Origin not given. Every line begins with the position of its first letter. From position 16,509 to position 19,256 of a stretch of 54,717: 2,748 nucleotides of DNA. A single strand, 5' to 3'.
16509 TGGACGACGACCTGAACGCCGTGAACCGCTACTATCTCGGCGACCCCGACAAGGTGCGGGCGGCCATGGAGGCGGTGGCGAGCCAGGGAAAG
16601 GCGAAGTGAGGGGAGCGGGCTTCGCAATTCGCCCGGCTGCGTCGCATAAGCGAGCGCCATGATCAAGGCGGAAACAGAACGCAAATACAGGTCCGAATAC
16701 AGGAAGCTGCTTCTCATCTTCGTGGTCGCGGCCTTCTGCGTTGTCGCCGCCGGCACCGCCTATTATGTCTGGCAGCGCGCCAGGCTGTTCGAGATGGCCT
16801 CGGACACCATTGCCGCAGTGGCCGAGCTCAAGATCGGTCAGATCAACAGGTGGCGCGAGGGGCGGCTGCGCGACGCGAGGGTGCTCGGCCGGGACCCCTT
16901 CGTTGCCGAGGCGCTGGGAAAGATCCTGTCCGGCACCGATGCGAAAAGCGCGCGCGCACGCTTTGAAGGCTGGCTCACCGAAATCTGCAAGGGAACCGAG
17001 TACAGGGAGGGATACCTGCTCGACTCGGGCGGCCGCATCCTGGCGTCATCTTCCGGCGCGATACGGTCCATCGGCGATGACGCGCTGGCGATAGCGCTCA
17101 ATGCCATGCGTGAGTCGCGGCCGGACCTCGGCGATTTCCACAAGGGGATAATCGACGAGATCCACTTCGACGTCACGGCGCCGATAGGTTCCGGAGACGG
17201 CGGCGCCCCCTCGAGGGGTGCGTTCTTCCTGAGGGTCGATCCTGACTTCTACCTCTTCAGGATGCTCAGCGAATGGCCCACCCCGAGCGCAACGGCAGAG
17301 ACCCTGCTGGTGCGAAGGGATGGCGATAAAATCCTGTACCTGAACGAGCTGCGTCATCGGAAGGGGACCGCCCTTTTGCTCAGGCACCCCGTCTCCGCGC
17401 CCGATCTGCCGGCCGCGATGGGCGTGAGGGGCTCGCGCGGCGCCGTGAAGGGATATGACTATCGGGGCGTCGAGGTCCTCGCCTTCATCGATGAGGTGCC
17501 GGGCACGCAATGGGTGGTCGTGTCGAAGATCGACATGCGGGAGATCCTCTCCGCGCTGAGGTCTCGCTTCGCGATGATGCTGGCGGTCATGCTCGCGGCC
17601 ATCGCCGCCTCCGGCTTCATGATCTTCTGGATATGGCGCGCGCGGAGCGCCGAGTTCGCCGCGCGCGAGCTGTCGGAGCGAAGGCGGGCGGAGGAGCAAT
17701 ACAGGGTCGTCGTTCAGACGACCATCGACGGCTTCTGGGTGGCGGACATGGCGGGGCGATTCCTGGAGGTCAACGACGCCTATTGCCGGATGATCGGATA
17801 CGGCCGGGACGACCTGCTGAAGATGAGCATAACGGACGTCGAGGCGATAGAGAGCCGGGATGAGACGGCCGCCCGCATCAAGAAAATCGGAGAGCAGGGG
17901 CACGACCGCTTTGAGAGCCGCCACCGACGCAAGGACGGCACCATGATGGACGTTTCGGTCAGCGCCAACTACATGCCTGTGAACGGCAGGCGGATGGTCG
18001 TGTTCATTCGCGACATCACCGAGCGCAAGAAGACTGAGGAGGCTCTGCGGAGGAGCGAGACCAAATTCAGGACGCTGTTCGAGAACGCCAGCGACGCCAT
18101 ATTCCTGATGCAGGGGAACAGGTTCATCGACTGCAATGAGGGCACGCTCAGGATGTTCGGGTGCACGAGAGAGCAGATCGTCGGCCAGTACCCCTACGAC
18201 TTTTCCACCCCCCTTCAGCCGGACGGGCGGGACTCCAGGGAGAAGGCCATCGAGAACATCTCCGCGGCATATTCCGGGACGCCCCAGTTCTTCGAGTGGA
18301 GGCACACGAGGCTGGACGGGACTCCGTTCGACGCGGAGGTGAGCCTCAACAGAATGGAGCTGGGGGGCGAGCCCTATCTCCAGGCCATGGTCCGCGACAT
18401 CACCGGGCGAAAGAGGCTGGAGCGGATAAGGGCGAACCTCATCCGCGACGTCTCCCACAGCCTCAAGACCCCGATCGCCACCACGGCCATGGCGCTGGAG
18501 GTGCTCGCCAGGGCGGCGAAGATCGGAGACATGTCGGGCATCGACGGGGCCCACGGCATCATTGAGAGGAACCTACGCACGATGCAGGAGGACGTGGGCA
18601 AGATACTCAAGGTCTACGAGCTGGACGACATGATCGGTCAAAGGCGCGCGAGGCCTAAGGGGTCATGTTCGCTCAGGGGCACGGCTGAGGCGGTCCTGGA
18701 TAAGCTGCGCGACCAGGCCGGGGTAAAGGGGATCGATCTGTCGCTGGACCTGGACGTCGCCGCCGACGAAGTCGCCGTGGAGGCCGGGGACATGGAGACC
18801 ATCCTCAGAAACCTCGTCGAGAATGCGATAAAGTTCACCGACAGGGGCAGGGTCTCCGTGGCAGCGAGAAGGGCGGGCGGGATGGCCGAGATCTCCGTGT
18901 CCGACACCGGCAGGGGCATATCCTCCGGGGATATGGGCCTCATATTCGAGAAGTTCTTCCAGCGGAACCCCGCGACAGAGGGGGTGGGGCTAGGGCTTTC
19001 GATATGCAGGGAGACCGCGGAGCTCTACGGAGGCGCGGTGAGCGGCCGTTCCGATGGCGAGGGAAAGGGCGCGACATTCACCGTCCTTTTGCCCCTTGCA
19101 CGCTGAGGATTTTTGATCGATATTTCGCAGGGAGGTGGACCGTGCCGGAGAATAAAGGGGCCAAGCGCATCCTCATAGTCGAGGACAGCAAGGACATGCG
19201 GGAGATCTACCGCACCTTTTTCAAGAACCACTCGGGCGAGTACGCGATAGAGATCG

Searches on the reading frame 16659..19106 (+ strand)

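Call 83: search_protein_families(library=pfam, proteins=[window:16659-19106:+], max_evalue=0.0001)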
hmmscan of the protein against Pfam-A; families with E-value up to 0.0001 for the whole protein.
window:16659-19106:+ (815 aa): 7 families
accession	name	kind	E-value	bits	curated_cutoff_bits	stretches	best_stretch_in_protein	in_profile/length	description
PF13426.13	PAS_9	-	9.4e-29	100.2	27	2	357-455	2-103/103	PAS domain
PF02518.31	HATPase_c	-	2e-24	86.6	26.4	1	712-814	6-110/111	Histidine kinase-, DNA gyrase B-, and HSP90-like ATPase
PF00989.32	PAS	-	1.9e-20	73.4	22.6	2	346-453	1-113/113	PAS fold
PF13188.13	PAS_8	-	1.5e-17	63.2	21.8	2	469-527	2-58/65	PAS domain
PF08448.16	PAS_4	-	3.4e-14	53.4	23.1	2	357-457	6-109/110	PAS fold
PF08447.18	PAS_3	-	3.8e-07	30.7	25.6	0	369-444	2-81/89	PAS fold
PF02743.24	dCache_1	-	7.8e-07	29.3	45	1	49-289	9-239/240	Cache domain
